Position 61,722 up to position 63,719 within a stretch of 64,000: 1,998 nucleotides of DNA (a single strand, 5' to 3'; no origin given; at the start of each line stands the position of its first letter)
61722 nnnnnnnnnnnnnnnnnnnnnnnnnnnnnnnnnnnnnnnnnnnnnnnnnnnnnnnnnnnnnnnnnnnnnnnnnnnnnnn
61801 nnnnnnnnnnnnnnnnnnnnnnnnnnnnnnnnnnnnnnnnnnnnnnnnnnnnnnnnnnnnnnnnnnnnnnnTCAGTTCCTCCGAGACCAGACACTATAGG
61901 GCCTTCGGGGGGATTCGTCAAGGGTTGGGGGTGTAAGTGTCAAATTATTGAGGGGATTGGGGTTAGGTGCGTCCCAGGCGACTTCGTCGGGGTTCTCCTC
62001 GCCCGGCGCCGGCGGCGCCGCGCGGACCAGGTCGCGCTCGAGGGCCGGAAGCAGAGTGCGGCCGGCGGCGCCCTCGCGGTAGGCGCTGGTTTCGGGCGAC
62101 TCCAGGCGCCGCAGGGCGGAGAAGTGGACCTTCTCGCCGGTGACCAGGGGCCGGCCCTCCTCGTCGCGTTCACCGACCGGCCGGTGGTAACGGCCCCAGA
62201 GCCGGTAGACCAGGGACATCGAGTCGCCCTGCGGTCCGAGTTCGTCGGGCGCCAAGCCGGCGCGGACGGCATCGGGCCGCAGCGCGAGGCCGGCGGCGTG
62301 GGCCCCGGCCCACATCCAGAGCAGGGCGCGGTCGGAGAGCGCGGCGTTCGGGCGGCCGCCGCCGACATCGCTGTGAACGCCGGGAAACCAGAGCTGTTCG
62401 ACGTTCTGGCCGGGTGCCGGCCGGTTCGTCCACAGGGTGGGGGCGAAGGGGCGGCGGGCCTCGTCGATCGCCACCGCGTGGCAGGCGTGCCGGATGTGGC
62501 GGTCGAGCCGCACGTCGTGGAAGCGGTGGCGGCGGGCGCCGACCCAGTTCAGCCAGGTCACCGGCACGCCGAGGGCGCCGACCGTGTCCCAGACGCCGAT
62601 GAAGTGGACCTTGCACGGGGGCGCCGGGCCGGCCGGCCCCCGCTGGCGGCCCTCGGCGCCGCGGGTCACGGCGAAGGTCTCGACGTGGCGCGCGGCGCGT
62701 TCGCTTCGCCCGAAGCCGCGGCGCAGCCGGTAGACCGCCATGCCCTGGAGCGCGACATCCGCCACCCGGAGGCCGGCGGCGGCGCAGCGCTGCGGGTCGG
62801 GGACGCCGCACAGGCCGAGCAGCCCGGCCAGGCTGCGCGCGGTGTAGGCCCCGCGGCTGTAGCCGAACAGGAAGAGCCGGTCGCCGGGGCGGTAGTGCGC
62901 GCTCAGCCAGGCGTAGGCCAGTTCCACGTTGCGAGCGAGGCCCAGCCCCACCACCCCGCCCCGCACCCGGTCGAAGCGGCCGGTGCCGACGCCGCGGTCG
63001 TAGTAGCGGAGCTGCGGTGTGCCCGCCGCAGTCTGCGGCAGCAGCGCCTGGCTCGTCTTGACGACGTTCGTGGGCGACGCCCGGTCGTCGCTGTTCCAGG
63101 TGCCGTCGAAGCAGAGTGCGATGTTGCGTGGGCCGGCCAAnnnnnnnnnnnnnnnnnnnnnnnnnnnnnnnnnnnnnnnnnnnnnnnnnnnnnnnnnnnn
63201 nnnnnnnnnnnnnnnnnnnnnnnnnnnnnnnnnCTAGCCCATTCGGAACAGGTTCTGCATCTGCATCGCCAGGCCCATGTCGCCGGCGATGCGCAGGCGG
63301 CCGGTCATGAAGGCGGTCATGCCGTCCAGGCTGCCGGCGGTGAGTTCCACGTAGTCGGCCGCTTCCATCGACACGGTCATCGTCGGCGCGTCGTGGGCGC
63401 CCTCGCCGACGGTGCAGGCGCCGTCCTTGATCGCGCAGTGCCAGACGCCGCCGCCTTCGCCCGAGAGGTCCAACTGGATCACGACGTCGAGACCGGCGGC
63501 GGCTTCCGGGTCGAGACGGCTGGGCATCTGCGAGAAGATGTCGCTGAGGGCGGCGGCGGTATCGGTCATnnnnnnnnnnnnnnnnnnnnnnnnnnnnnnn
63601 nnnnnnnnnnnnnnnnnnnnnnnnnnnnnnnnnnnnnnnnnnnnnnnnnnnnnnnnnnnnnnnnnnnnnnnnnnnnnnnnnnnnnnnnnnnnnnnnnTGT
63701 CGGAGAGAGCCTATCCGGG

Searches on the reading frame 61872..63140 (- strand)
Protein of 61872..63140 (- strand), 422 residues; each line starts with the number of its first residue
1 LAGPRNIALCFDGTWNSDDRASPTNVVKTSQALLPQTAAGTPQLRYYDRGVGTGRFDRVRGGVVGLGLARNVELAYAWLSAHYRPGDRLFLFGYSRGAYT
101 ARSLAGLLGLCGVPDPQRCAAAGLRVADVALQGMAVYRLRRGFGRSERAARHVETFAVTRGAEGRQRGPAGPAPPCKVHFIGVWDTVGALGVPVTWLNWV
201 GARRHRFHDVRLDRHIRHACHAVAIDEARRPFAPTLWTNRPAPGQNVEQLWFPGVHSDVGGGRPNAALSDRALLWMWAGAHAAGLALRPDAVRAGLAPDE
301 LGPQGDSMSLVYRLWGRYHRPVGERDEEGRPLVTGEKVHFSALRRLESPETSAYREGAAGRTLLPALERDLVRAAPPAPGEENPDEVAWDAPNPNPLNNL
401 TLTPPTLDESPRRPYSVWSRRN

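Call 7: search_protein_families(library=pfam, proteins=[window:61872-63140:-], max_evalue=0.001)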
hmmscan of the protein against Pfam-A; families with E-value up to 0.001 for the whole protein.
window:61872-63140:- (422 aa): 1 family
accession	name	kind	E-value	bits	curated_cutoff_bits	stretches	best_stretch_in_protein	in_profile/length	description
PF09994.14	T6SS_Tle1-like_cat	-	1.1e-71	241.9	27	1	5-277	1-285/287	T6SS, Phospholipase effector Tle1-like, catalytic domain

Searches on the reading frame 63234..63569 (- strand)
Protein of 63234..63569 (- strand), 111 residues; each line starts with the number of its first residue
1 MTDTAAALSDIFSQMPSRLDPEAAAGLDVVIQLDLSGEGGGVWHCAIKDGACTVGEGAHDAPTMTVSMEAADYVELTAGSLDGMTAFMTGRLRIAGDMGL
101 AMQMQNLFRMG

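Call 7: search_protein_families(library=pfam, proteins=[window:63234-63569:-], max_evalue=0.001)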
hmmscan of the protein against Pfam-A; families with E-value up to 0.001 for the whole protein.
window:63234-63569:- (111 aa): 2 families
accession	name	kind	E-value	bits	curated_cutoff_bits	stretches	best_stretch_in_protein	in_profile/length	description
PF02036.22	SCP2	-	1.1e-19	71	21.3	1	16-109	8-101/101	SCP-2 sterol transfer family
PF14864.11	Alkyl_sulf_C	-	7.1e-07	29.9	27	1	8-105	13-110/125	Alkyl sulfatase C-terminal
